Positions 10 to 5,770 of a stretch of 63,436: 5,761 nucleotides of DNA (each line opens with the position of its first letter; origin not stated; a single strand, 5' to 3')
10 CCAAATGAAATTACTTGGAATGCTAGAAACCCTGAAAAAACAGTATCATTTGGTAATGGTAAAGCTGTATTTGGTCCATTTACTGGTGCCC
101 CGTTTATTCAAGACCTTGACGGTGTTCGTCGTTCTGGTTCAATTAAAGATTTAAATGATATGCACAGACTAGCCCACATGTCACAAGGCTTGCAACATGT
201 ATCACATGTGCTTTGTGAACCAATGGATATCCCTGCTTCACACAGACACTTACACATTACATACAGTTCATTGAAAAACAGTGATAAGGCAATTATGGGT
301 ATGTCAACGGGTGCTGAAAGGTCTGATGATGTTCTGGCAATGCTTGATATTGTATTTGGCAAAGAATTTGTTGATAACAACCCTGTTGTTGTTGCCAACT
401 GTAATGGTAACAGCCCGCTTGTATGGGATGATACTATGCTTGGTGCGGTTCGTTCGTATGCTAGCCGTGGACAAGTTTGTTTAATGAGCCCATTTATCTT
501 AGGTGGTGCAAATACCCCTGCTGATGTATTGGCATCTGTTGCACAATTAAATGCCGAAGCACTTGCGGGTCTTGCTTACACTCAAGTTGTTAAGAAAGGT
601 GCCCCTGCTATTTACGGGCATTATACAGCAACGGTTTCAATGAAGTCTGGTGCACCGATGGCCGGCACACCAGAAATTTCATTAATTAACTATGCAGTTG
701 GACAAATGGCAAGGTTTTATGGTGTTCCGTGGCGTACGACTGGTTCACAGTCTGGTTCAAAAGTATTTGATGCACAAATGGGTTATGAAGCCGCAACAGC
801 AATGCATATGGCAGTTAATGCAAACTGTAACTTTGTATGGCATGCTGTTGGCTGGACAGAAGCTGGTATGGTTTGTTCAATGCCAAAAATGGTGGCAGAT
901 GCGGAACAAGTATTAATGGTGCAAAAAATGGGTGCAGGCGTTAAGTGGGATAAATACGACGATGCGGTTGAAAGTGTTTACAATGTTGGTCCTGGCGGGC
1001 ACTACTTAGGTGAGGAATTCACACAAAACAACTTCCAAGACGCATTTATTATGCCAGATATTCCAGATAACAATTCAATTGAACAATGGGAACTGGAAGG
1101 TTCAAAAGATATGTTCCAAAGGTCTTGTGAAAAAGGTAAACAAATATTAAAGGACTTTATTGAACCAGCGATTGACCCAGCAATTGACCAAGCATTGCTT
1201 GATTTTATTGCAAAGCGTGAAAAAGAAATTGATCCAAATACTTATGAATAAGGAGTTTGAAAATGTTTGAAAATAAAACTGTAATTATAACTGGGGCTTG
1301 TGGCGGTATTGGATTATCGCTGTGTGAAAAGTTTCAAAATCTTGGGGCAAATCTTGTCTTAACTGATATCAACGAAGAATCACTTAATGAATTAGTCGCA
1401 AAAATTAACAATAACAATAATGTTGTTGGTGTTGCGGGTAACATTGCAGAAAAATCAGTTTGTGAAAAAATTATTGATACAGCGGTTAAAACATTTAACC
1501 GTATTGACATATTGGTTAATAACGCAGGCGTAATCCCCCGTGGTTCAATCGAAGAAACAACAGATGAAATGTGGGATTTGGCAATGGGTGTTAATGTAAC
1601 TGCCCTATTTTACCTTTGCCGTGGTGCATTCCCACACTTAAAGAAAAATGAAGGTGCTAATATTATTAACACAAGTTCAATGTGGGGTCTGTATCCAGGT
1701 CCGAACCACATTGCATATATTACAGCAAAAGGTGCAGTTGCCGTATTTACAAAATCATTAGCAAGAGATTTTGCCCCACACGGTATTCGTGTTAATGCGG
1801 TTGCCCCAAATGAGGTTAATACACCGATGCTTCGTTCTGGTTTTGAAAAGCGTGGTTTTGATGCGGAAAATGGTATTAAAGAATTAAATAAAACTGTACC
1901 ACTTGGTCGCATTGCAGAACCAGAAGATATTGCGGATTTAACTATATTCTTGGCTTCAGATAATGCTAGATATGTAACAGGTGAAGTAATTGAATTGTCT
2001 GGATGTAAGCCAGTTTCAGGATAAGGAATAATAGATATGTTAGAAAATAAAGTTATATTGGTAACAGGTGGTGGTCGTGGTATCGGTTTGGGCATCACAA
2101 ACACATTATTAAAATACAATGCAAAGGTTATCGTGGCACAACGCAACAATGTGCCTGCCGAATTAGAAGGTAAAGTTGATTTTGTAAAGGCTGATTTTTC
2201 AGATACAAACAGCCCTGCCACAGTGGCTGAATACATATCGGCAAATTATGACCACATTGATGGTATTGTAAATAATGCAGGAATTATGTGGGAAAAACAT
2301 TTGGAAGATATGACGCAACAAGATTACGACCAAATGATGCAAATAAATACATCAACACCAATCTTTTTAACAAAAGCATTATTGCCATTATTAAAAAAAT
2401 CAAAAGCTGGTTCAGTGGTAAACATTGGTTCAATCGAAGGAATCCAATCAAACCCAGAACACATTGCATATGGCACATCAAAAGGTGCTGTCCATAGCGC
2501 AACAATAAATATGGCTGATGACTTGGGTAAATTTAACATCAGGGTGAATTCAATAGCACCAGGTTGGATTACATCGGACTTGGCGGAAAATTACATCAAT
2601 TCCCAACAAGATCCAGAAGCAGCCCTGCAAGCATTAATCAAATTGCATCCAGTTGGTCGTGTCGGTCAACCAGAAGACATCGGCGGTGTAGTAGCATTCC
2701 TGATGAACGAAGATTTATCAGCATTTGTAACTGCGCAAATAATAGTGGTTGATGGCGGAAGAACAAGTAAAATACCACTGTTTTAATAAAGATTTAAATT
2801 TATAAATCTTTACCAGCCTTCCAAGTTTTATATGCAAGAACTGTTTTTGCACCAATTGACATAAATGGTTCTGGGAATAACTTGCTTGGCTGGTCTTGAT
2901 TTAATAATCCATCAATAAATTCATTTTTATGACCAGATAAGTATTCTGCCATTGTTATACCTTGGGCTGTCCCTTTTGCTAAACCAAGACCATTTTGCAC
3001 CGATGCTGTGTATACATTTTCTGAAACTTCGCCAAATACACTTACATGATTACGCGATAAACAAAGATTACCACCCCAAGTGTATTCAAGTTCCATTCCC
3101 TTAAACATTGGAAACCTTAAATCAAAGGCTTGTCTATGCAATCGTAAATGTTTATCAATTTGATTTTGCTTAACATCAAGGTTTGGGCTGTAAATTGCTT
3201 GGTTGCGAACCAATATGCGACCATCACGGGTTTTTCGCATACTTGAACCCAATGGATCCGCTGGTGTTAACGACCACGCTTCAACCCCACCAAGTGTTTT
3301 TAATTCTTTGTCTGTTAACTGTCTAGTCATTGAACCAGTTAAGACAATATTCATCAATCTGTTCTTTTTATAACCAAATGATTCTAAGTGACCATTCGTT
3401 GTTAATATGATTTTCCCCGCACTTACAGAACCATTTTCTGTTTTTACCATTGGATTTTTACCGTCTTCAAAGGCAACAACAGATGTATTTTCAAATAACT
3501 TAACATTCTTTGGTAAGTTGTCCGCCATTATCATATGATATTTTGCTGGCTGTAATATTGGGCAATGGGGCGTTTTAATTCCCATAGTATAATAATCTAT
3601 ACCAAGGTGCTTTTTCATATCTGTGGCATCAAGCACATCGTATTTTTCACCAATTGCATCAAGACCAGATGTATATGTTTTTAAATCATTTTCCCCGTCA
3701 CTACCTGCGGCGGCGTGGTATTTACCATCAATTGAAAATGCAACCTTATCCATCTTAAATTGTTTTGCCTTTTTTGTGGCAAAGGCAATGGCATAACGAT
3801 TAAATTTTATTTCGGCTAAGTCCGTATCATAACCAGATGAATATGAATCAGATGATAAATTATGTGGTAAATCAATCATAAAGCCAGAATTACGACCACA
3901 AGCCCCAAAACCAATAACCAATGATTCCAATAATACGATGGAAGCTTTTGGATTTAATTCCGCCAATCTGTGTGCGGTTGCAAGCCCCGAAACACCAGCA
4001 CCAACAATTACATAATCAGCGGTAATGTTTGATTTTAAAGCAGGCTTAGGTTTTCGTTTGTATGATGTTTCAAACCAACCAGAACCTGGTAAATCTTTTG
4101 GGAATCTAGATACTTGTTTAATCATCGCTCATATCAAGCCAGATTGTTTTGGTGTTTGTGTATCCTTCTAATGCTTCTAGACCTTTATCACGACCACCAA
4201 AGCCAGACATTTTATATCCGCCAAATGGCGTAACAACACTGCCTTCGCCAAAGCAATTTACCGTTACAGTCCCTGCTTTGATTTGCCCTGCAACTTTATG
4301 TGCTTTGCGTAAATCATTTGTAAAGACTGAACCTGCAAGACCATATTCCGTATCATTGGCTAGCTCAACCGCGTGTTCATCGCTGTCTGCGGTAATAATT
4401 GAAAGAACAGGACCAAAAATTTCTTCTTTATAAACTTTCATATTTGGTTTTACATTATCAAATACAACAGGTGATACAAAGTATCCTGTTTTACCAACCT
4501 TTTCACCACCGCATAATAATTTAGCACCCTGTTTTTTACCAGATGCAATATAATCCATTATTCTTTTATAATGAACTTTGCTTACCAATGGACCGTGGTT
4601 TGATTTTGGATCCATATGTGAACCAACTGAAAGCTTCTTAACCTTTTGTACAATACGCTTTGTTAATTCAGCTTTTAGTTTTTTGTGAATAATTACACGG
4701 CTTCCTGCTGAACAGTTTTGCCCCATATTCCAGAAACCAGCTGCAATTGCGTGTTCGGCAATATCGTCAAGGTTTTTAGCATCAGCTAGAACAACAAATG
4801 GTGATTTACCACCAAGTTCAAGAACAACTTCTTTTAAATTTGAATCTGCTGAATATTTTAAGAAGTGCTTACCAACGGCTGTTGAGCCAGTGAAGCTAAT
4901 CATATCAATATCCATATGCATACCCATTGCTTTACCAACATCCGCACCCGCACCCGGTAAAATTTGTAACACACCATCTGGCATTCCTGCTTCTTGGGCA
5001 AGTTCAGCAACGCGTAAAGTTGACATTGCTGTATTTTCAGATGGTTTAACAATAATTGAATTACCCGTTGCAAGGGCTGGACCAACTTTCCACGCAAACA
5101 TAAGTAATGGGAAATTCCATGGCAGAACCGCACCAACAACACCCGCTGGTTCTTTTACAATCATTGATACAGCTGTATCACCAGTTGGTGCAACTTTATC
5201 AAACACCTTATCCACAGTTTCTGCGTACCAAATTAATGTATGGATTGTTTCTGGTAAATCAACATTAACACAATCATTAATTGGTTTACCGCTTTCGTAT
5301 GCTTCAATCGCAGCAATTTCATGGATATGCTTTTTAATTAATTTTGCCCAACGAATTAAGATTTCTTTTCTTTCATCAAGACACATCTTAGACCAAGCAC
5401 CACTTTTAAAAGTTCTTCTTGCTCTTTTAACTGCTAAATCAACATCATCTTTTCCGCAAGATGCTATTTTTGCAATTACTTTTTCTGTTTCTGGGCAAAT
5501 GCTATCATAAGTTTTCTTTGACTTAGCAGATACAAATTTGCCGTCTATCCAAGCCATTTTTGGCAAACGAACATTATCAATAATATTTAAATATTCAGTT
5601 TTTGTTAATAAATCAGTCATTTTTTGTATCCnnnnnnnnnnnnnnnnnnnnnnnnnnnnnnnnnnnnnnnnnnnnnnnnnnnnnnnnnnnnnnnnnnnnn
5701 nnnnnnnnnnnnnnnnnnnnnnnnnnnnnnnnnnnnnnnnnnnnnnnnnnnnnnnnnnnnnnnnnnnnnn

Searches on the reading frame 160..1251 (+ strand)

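Call 24: search_protein_families(library=ncbifam, proteins=[window:160-1251:+], max_evalue=1e-10)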
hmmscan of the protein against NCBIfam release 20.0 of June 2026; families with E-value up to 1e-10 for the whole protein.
window:160-1251:+ (363 aa): 1 family
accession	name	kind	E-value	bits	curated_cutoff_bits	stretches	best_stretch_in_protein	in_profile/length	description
TIGR02369.2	trimeth_pyl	equivalog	1.5e-64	218.2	525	1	16-353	132-468/469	[trimethylamine--corrinoid protein] Co-methyltransferase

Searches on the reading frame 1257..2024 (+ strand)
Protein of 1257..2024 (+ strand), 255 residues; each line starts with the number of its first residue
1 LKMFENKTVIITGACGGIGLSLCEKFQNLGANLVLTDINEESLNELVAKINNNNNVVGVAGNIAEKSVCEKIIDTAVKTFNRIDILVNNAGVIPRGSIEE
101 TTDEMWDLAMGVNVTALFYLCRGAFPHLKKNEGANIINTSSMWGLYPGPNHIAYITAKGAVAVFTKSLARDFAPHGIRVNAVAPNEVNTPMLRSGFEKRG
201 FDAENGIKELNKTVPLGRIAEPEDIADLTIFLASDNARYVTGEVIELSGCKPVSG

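Call 14: search_protein_families(library=pfam, proteins=[window:1257-2024:+], max_evalue=0.00001)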
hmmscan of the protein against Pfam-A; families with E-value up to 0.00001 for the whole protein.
window:1257-2024:+ (255 aa): 4 families
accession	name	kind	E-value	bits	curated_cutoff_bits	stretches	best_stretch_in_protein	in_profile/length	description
PF13561.12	adh_short_C2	-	1.3e-58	198.8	27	1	13-246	1-230/236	Enoyl-(Acyl carrier protein) reductase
PF00106.31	adh_short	-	8.8e-56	188.9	26.6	1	7-197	1-192/195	short chain dehydrogenase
PF08659.16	KR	-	6.4e-12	46.2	22.6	1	8-166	2-161/180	KR domain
PF23441.1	SDR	-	5.2e-09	36.3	27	1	5-249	6-253/258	SDR-like rossmann domain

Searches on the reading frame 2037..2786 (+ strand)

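Call 14: search_protein_families(library=pfam, proteins=[window:2037-2786:+], max_evalue=0.00001)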
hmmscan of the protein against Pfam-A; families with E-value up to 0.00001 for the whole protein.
window:2037-2786:+ (249 aa): 4 families
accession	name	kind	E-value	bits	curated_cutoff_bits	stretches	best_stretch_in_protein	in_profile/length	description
PF13561.12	adh_short_C2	-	9.1e-52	176.4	27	1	14-242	6-235/236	Enoyl-(Acyl carrier protein) reductase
PF00106.31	adh_short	-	2.5e-48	164.6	26.6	1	5-186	1-190/195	short chain dehydrogenase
PF08659.16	KR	-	6e-11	43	22.6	1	7-148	3-152/180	KR domain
PF23441.1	SDR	-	4.4e-10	39.8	27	1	74-241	91-254/258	SDR-like rossmann domain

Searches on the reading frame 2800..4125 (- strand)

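Call 24: search_protein_families(library=ncbifam, proteins=[window:2800-4125:-], max_evalue=1e-10)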
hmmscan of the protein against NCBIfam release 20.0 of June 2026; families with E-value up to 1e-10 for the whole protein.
window:2800-4125:- (441 aa): 2 families
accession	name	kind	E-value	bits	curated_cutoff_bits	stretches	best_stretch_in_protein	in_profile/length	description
TIGR03329.1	Phn_aa_oxid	hypoth_equivalog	2.1e-33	115.8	632.8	1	23-429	12-424/460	putative aminophosphonate oxidoreductase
NF050086.1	pipecolate_AmaA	exception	1.5e-30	106.2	600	1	17-404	7-388/425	L-pipecolate oxidase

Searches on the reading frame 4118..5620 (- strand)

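Call 24: search_protein_families(library=ncbifam, proteins=[window:4118-5620:-], max_evalue=1e-10)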
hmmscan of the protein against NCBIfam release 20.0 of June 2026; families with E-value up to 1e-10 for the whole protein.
window:4118-5620:- (500 aa): 41 families (the best 25 are shown)
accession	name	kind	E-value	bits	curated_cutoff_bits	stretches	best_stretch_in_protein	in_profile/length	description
NF007352.0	PRK09847.1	equivalog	5.6e-150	500.1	850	1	21-497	20-493/495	aldehyde dehydrogenase PuuC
TIGR01804.1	BADH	equivalog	1.3e-145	485.5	668.6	1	24-491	1-467/467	betaine-aldehyde dehydrogenase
NF009725.0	PRK13252.1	equivalog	3.5e-142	474.3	593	1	22-498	8-482/488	betaine-aldehyde dehydrogenase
NF010000.0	PRK13473.1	subfamily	2e-130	435.6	615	1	22-496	4-473/475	aminobutyraldehyde dehydrogenase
TIGR02299.1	HpaE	equivalog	1.3e-129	433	638.35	1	24-497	4-478/488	5-carboxymethyl-2-hydroxymuconate semialdehyde dehydrogenase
NF045736.1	PaDhStyDRhodo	equivalog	5.2e-128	427.6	800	1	23-493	5-475/479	phenylacetaldehyde dehydrogenase StyD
NF045735.1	PaDhStyDPseudo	equivalog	2e-125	419.2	850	1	21-494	3-480/483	phenylacetaldehyde dehydrogenase StyD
NF042993.1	AlphKGSA_gudD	equivalog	2.7e-116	389.2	770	1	23-495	6-480/481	alpha-ketoglutaric semialdehyde dehydrogenase GucD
TIGR03216.1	OH_muco_semi_DH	equivalog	3.4e-116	388.7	693.25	1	23-495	3-479/481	2-hydroxymuconic semialdehyde dehydrogenase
TIGR01780.1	SSADH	subfamily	5e-115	384.9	646.35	1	43-491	4-448/448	succinate-semialdehyde dehydrogenase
NF050026.1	AcaldDHExaC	equivalog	1.1e-113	380.6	900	1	23-496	18-494/503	acetaldehyde dehydrogenase ExaC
NF006916.0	PRK09407.1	equivalog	2e-109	366.6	521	1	31-493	29-490/526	succinic semialdehyde dehydrogenase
NF002852.0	PRK03137.1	subfamily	9.9e-106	354.5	648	1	25-493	41-510/514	L-glutamate gamma-semialdehyde dehydrogenase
NF040648.1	lactal_redase_Meth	equivalog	1.5e-103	347.4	650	1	25-495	3-462/463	lactaldehyde dehydrogenase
NF052305.1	DioxValDhHalo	equivalog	2.8e-103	346.4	750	1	23-495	7-481/483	2,5-dioxovalerate dehydrogenase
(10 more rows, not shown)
